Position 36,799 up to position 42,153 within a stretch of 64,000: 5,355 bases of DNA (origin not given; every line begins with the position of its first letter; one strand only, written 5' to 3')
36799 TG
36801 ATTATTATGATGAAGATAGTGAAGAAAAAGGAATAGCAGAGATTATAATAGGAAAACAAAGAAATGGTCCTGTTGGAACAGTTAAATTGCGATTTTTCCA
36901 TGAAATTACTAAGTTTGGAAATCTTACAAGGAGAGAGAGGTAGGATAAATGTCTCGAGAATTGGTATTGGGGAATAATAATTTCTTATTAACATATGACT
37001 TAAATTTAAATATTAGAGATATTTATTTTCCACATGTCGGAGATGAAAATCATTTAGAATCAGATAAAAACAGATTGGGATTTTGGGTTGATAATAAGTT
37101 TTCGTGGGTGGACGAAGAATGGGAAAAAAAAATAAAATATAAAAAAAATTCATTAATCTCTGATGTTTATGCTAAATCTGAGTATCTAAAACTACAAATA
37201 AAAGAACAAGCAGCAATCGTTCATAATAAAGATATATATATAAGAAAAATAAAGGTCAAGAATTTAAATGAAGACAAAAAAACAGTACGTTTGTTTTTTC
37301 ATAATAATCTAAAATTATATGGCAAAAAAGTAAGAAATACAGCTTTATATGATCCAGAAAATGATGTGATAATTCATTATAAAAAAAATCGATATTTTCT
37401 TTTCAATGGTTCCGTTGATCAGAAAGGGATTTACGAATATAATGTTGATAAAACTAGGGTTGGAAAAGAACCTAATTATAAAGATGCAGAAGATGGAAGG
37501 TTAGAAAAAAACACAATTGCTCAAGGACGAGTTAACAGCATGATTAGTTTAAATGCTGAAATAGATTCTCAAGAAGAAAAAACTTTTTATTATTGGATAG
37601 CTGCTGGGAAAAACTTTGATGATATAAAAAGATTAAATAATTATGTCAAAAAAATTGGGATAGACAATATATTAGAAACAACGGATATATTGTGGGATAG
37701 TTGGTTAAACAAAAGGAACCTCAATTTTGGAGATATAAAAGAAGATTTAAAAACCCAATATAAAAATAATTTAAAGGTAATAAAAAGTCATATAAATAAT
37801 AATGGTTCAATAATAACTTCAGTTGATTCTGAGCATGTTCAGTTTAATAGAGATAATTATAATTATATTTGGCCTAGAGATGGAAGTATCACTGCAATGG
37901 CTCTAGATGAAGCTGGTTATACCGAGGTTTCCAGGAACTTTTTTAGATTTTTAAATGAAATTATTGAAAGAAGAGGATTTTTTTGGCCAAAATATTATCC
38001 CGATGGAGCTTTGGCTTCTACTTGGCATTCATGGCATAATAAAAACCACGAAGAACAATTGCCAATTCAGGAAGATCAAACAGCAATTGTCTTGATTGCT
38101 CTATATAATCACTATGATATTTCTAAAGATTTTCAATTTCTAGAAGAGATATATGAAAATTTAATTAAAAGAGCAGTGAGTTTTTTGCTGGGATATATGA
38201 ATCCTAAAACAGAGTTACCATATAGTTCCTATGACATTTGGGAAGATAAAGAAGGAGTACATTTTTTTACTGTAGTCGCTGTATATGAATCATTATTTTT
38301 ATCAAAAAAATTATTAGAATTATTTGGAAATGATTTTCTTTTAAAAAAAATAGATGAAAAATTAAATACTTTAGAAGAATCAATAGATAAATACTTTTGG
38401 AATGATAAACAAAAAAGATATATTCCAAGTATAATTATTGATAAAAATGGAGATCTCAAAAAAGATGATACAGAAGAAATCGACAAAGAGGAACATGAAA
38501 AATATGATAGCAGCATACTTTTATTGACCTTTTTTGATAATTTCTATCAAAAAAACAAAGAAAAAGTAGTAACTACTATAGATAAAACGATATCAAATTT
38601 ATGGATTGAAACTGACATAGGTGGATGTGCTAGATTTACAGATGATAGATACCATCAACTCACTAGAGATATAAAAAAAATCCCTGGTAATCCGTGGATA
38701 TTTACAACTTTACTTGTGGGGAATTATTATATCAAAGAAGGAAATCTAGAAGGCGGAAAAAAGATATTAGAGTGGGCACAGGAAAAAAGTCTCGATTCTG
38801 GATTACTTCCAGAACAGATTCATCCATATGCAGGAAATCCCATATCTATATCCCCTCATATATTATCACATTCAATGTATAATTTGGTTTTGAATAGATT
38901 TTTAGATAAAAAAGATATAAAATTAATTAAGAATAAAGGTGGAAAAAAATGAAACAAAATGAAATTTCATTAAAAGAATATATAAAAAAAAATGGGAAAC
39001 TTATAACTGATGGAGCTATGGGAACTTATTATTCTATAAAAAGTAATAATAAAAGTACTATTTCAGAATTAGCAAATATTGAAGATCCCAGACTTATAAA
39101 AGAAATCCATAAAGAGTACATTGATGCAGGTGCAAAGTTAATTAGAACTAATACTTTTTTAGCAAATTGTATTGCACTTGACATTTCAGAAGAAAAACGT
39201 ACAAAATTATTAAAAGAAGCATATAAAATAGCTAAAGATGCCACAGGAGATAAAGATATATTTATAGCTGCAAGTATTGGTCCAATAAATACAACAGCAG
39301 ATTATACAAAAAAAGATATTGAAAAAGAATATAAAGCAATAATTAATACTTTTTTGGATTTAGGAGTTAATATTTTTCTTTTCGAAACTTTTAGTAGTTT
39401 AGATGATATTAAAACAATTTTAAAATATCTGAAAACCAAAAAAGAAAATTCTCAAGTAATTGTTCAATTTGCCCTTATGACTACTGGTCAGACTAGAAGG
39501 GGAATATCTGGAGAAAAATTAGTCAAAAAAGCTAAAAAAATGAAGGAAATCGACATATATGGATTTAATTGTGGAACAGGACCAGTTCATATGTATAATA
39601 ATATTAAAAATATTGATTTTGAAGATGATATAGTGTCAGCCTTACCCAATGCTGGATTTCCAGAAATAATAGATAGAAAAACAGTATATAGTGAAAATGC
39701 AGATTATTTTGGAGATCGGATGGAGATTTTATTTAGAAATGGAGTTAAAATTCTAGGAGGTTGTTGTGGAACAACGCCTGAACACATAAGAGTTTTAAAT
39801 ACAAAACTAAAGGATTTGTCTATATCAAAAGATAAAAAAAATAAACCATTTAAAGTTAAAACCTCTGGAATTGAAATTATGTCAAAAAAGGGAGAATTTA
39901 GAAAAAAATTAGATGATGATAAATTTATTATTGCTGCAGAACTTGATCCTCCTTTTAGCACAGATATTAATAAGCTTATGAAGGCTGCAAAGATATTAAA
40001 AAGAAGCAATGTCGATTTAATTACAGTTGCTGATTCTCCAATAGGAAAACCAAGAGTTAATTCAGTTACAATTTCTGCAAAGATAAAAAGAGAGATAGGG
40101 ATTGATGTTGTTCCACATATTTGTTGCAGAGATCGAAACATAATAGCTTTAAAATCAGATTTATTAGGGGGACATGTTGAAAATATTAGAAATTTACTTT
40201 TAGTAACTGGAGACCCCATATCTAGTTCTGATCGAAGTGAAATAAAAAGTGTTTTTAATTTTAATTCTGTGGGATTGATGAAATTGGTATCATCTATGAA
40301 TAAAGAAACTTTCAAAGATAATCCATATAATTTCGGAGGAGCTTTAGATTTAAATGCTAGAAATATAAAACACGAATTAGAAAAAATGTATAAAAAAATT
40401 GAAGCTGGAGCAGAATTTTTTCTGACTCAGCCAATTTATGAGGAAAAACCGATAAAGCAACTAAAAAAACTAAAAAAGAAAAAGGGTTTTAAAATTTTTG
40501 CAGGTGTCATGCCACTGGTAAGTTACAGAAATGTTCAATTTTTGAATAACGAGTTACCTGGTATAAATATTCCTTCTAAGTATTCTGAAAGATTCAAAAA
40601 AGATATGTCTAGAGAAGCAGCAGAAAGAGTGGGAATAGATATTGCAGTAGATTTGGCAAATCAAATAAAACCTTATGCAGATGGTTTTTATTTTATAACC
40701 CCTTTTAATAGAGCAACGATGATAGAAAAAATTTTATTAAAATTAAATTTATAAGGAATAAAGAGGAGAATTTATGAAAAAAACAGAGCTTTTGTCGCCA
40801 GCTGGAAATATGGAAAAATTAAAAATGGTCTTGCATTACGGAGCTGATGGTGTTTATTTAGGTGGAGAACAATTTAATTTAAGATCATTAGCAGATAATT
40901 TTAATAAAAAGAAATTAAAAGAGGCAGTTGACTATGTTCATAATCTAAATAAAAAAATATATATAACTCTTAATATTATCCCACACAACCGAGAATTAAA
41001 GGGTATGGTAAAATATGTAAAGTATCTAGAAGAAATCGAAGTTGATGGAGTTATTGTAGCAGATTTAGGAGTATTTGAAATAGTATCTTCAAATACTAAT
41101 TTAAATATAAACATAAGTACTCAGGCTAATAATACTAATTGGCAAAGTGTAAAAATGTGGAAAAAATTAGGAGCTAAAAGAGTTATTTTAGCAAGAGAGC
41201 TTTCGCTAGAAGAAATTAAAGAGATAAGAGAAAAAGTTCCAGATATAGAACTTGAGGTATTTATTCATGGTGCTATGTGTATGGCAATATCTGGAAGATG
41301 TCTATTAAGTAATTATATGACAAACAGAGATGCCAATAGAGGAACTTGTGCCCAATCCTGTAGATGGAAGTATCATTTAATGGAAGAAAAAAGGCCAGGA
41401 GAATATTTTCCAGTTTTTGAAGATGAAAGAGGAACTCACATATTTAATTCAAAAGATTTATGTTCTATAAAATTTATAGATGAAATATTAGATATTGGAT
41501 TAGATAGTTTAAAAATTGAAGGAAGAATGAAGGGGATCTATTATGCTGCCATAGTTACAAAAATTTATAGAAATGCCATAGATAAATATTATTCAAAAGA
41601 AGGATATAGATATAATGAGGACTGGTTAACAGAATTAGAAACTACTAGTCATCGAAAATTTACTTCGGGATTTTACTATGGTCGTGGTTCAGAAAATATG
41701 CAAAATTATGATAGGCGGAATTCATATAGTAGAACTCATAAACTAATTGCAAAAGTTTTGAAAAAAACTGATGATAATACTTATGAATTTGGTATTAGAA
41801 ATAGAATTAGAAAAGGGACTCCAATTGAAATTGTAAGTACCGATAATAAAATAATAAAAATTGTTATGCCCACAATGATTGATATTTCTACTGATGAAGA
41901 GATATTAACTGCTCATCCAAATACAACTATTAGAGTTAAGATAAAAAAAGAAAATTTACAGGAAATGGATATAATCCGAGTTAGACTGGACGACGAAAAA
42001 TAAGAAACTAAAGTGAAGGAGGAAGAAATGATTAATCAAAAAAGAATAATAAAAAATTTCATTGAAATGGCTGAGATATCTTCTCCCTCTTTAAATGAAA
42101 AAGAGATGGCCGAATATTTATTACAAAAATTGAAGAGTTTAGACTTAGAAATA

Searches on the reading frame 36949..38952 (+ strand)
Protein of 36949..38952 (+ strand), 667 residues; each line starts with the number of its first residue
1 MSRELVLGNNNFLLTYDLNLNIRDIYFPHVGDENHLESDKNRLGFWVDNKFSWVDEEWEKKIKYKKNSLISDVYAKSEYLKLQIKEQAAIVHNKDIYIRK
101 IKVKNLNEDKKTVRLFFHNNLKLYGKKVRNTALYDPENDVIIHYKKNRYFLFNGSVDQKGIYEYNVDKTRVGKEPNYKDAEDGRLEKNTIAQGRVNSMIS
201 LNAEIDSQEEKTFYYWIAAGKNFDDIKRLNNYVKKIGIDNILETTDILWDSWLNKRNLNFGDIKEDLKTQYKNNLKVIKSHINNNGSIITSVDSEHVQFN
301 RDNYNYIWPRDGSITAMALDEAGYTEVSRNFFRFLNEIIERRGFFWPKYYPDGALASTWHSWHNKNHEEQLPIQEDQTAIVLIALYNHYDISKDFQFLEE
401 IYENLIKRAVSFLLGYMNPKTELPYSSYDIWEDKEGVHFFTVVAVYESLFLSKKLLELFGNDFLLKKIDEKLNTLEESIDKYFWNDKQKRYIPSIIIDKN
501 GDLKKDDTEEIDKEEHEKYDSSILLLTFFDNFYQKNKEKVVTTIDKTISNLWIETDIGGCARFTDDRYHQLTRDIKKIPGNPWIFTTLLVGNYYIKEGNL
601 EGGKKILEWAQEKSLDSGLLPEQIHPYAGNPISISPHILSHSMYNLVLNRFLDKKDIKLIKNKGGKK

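Call 3: search_protein_families(library=pfam, proteins=[window:36949-38952:+], max_evalue=0.01)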
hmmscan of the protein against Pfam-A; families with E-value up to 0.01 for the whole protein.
window:36949-38952:+ (667 aa): 2 families
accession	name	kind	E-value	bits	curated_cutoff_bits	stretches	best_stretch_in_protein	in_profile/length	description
PF00723.27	Glyco_hydro_15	-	2e-19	70.3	22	1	271-589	7-324/427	Glycosyl hydrolases family 15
PF12899.13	Glyco_hydro_100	-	0.0041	16.3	23.6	0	279-372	7-100/435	Alkaline and neutral invertase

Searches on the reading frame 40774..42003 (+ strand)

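Call 65: search_protein_families(library=pfam, proteins=[window:40774-42003:+], max_evalue=0.00001)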
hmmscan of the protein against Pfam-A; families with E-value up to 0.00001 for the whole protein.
window:40774-42003:+ (409 aa): 2 families
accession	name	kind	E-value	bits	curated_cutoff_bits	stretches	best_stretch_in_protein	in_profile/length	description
PF01136.24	Peptidase_U32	-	1e-98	329.8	22.4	1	76-304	2-230/233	Peptidase family U32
PF16325.11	Peptidase_U32_C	-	1.3e-11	44.9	28.2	1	320-402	1-83/83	Peptidase family U32 C-terminal domain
